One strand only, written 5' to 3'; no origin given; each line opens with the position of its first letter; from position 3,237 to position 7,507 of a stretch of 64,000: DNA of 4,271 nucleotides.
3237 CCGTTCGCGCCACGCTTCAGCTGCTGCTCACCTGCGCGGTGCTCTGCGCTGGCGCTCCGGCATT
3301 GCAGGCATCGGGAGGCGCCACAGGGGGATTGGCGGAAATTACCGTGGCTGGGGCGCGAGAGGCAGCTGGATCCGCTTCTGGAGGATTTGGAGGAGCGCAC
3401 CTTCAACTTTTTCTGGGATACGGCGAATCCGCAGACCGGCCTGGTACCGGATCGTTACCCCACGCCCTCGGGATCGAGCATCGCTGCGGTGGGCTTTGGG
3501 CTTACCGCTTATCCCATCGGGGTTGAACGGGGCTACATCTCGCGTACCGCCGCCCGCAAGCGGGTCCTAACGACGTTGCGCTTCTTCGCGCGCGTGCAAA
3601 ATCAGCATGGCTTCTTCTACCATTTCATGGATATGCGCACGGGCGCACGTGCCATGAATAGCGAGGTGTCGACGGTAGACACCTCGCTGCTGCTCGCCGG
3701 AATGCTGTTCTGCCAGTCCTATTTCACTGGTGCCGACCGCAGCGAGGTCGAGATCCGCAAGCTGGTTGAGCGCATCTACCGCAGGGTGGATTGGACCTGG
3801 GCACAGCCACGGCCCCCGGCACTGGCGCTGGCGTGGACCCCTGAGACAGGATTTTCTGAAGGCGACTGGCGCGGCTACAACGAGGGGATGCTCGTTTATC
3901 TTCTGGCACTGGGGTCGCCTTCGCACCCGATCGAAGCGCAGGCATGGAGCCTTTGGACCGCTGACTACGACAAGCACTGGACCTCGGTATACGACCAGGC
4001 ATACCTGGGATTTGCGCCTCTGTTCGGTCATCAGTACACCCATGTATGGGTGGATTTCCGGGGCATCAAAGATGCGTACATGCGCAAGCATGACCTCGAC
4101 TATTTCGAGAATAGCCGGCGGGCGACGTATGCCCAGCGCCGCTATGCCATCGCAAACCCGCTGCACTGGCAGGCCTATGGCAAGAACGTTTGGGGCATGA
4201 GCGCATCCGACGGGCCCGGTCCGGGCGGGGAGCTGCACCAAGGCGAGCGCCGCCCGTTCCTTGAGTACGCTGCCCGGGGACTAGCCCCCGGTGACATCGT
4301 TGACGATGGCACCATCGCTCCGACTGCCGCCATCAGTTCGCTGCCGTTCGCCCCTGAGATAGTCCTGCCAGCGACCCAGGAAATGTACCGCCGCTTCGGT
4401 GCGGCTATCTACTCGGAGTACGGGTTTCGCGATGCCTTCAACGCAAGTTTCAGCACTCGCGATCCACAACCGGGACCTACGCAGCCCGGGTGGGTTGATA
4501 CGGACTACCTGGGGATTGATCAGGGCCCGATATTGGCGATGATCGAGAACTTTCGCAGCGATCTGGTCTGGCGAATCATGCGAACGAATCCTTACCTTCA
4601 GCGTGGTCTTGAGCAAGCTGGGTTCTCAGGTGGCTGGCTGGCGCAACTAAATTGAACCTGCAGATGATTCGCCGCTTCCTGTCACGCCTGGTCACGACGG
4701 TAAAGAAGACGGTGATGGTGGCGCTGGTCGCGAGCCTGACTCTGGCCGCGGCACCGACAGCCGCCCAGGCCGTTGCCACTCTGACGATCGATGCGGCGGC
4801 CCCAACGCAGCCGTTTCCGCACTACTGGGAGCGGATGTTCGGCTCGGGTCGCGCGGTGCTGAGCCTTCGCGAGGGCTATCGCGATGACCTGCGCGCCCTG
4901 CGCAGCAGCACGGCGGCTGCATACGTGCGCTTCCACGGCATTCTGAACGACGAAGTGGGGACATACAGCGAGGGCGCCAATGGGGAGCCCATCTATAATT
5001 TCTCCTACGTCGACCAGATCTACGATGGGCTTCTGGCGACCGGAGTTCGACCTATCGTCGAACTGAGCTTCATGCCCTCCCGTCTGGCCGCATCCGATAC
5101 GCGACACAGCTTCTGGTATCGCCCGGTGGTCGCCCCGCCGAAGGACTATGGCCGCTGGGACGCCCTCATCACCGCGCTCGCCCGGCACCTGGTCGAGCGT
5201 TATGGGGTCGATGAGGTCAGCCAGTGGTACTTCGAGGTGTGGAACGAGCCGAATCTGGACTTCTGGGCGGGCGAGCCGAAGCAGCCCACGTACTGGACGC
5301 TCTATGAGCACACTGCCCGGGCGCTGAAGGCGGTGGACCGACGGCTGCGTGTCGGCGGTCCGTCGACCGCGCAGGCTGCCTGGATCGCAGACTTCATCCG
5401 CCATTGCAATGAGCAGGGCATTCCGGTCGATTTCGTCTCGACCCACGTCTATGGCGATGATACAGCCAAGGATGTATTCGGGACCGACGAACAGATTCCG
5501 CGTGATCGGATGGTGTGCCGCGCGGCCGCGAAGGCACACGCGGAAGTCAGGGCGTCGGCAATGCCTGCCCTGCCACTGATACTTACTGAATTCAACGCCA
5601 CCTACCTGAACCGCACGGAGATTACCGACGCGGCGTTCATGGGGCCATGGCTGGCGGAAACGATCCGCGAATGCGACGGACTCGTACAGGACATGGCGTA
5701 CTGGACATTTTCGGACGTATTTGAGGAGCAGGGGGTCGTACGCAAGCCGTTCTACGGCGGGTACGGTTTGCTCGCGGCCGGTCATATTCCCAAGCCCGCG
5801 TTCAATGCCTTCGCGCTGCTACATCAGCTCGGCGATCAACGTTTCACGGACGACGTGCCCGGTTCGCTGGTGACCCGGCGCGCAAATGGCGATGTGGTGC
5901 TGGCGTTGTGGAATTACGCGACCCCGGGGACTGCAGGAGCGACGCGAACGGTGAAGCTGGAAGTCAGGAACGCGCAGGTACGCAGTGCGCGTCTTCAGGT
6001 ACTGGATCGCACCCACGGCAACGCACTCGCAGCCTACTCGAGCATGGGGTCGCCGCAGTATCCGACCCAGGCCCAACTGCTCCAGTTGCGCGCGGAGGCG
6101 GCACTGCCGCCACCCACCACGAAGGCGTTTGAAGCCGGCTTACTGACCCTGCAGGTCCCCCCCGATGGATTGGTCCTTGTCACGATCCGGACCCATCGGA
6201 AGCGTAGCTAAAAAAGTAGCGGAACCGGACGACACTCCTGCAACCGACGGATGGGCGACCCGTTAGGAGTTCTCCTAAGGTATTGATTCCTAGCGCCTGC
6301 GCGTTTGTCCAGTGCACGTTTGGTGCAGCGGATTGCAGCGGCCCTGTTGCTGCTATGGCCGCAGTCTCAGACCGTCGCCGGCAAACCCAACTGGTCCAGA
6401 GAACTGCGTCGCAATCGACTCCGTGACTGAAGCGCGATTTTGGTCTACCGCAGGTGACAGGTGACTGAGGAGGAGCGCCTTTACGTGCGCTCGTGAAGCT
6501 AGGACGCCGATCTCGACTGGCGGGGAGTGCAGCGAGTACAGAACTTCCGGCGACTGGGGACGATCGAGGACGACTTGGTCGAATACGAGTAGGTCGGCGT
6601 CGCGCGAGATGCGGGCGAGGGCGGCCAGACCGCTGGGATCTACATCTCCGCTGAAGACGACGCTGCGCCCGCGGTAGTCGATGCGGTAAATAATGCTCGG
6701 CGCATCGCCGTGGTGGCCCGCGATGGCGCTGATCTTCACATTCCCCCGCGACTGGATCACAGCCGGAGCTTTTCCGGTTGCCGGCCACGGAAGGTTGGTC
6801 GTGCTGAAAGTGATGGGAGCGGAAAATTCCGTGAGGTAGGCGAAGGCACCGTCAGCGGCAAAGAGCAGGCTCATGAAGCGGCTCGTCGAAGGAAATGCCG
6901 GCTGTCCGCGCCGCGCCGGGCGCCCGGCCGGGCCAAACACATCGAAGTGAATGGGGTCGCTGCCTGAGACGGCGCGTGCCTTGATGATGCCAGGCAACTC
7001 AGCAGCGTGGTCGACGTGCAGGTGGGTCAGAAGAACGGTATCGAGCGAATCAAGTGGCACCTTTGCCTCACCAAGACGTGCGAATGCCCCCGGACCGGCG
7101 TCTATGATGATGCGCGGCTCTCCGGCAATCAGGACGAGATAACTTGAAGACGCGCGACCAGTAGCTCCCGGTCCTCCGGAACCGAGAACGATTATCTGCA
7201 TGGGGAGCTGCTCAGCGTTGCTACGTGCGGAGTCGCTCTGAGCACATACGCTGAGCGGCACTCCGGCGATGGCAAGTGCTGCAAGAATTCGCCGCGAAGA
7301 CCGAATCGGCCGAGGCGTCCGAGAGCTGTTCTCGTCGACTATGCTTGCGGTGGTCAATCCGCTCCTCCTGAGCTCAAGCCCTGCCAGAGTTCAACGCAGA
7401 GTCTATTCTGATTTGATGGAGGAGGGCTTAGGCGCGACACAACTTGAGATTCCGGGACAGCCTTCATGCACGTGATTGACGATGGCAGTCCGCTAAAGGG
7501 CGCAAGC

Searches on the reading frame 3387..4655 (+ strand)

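Call 60: search_protein_families(library=pfam, max_evalue=0.0001, proteins=[window:3387-4655:+])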
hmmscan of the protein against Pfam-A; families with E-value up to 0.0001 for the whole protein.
window:3387-4655:+ (422 aa): 1 family
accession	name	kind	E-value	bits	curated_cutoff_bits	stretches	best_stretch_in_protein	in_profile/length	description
PF10091.15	Glycoamylase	-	1.8e-83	279.9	27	1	160-402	3-221/221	Putative glucoamylase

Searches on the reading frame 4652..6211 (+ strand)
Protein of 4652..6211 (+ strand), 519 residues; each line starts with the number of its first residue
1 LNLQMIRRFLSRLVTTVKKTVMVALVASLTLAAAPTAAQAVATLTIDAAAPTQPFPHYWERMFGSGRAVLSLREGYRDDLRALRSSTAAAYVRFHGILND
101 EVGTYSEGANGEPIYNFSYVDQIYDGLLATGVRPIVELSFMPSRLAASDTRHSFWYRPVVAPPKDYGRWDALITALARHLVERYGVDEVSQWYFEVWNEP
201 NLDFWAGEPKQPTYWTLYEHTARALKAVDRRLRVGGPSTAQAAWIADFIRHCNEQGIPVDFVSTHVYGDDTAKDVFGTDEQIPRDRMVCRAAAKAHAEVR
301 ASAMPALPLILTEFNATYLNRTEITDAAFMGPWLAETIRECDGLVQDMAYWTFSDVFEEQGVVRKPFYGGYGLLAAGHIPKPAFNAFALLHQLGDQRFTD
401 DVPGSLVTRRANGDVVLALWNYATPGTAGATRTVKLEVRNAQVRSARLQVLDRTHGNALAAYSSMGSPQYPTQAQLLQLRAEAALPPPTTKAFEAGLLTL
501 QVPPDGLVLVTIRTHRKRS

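Call 60: search_protein_families(library=pfam, max_evalue=0.0001, proteins=[window:4652-6211:+])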
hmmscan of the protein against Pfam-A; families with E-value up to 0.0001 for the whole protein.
window:4652-6211:+ (519 aa): 1 family
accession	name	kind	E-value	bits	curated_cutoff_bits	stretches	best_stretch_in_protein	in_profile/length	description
PF01229.23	Glyco_hydro_39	-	8.9e-98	328.6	26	1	44-483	3-455/472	Glycosyl hydrolases family 39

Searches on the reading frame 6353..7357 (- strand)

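Call 60: search_protein_families(library=pfam, max_evalue=0.0001, proteins=[window:6353-7357:-])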
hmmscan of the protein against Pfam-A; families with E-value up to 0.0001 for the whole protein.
window:6353-7357:- (334 aa): 2 families
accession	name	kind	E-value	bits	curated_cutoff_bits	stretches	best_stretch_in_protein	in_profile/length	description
PF12706.13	Lactamase_B_2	-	1.6e-13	51.2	27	1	82-299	2-199/200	Beta-lactamase superfamily domain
PF00753.33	Lactamase_B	-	2.4e-13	50.9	22.7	1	66-243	2-154/196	Metallo-beta-lactamase superfamily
